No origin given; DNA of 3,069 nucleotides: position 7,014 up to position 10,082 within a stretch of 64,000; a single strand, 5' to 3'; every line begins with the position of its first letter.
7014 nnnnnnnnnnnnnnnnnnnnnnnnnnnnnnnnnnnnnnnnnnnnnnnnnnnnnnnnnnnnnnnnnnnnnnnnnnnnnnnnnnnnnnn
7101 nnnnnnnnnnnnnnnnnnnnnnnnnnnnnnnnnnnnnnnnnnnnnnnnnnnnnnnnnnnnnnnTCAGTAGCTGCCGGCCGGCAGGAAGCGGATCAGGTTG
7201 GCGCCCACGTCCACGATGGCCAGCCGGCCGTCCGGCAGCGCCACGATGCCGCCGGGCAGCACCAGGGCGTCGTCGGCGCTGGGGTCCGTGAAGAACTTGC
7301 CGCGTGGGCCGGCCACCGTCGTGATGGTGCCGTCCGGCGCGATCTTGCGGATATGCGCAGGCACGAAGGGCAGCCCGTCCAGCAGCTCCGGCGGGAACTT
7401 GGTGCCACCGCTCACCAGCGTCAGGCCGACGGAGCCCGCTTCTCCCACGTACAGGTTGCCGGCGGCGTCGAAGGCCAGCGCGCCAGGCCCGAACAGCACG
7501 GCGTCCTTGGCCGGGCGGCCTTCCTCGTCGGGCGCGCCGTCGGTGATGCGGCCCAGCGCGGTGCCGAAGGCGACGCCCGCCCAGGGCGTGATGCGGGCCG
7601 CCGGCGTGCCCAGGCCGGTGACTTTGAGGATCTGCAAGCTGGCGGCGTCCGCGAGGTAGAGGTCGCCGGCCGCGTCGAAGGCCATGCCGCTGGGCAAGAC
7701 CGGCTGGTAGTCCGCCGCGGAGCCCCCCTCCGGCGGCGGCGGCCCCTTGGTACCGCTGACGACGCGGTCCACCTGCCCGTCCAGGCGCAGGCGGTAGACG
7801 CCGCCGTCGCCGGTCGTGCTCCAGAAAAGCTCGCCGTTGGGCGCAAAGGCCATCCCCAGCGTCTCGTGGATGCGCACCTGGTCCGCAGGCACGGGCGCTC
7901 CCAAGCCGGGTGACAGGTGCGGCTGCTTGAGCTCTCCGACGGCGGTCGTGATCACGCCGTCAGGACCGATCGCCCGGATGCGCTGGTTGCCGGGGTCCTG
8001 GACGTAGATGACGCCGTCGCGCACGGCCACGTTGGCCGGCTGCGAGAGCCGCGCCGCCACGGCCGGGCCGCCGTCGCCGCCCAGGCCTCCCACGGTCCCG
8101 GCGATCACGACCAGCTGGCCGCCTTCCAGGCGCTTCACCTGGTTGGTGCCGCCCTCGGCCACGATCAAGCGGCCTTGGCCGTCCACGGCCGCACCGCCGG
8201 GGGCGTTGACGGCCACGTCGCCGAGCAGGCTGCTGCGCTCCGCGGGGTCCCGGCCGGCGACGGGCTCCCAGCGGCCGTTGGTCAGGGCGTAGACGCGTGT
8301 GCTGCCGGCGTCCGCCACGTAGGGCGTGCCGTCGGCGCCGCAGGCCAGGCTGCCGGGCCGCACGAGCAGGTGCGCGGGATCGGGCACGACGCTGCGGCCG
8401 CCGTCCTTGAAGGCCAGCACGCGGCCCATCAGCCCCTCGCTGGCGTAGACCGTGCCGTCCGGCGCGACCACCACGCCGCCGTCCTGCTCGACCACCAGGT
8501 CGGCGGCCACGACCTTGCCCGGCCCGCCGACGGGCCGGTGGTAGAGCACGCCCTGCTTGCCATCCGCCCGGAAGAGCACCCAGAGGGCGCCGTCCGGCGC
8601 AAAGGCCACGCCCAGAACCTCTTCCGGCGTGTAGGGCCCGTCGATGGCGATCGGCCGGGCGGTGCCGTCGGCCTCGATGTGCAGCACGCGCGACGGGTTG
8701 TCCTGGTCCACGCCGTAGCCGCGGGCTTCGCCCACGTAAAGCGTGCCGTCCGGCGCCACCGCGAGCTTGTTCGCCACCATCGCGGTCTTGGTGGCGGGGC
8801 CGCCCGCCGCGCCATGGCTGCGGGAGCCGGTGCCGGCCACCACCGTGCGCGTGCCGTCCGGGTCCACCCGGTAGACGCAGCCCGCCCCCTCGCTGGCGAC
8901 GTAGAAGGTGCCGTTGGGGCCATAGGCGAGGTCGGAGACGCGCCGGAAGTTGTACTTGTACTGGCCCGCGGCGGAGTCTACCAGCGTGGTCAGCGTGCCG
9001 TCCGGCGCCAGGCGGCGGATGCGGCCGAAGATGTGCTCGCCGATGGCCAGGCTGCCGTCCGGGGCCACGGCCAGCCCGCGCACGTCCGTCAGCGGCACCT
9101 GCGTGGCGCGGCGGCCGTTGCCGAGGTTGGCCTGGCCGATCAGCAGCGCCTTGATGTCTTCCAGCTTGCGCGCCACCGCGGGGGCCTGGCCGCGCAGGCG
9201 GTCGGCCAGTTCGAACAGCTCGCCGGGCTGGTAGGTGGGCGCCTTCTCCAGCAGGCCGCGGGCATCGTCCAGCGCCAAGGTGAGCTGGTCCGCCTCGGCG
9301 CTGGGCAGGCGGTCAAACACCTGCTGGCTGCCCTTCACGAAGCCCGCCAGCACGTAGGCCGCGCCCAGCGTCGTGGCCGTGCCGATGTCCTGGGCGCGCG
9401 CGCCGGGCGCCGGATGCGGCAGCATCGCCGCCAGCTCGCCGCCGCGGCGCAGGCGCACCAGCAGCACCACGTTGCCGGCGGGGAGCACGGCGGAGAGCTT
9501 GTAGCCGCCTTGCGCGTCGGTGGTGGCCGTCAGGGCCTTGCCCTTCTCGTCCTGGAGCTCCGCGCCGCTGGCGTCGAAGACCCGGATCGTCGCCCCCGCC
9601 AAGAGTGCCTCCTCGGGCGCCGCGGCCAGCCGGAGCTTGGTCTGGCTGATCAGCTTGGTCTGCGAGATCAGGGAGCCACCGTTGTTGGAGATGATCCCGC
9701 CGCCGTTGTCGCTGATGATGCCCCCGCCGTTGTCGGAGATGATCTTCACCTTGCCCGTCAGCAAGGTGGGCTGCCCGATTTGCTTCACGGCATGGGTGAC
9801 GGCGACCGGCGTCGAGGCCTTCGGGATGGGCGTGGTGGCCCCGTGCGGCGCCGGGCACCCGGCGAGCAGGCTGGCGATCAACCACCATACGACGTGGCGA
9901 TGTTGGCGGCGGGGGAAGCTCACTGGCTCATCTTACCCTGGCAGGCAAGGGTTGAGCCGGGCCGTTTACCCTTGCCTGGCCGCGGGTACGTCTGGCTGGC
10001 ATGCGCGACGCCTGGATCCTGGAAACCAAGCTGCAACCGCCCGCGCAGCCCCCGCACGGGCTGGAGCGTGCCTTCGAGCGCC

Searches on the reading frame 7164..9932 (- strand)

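Call 68: search_protein_families(library=pfam, proteins=[window:7164-9932:-], max_evalue=0.00001)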
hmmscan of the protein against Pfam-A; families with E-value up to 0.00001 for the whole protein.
window:7164-9932:- (922 aa): 4 families
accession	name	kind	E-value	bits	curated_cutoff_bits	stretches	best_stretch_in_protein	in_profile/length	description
PF25021.1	TEN_NHL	-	3e-20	73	27.1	0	619-669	131-180/357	Teneurin NHL domain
PF01436.27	NHL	-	2.3e-13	49.9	20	0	578-600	4-26/28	NHL repeat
PF08450.18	SGL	-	4.8e-10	39.9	26.3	0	304-500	23-195/246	SMP-30/Gluconolactonase/LRE-like region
PF13449.12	Phytase-like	-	4.6e-08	33.7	27.6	0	335-459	73-210/284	Esterase-like activity of phytase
